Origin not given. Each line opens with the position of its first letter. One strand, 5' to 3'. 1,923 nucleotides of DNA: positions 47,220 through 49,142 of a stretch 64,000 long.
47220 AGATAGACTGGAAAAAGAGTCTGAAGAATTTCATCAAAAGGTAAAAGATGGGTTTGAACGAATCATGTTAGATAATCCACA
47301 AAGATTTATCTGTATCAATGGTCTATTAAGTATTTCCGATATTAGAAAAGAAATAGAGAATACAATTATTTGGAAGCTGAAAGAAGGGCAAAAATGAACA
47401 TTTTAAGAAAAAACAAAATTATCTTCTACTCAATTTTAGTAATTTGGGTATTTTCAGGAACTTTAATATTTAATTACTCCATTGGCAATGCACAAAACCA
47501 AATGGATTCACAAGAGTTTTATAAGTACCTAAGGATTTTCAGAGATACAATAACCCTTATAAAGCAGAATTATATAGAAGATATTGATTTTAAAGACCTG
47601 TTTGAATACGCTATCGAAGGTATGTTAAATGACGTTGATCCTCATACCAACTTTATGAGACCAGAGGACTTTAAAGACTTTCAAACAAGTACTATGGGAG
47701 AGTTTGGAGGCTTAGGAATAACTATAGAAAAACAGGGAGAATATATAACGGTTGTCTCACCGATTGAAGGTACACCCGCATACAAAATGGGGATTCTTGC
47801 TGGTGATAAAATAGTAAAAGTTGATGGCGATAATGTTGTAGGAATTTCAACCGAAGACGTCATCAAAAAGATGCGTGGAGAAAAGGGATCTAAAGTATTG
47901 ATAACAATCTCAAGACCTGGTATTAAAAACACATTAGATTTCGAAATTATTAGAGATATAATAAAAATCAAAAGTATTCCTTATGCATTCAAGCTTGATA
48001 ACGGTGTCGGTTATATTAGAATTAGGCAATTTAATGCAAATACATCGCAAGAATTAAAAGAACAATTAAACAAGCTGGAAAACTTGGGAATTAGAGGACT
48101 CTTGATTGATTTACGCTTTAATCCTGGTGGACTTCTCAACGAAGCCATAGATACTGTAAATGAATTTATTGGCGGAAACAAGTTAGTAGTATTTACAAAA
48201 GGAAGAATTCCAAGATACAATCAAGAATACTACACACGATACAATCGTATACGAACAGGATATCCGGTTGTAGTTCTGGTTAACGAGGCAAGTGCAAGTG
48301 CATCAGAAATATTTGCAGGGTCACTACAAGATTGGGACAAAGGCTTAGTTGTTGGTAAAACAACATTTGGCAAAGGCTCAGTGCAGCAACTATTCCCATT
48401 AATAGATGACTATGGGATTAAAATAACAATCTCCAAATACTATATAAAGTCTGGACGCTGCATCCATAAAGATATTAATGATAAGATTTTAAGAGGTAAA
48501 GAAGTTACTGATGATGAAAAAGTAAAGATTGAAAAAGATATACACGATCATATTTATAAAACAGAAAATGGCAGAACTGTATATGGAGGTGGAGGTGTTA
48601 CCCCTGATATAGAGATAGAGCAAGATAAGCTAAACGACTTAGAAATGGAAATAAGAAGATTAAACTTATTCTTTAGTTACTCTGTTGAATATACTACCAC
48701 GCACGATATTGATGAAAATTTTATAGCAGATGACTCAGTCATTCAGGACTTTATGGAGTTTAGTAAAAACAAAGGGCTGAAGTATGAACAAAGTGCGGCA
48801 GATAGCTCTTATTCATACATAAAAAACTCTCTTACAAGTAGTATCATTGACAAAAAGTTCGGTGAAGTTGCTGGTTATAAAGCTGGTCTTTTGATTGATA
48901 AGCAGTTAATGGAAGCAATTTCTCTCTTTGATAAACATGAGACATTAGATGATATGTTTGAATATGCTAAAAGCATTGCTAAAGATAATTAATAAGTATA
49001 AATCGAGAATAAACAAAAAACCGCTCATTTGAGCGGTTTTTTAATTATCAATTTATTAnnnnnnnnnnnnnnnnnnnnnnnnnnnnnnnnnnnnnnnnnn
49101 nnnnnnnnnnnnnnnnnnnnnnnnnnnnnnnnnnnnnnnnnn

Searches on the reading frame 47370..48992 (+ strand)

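Call 71: search_protein_families(library=pfam, proteins=[window:47370-48992:+], max_evalue=0.00001)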
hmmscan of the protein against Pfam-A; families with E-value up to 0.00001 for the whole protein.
window:47370-48992:+ (540 aa): 5 families
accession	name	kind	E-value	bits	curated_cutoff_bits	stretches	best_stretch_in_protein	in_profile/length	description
PF03572.23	Peptidase_S41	-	4.1e-51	173.3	24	1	213-368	2-157/165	Peptidase family S41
PF13180.12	PDZ_2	-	3e-12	47.1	27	1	113-190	1-77/80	PDZ domain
PF17820.7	PDZ_6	-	2.3e-11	43.7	27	1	128-182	2-54/54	PDZ domain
PF00595.29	PDZ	-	3.2e-09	37.5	23.2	1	112-180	9-80/81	PDZ domain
PF22694.1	CtpB_N-like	-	2.1e-07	31.7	27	1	45-97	31-82/85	Activating protease CtpB N-terminal domain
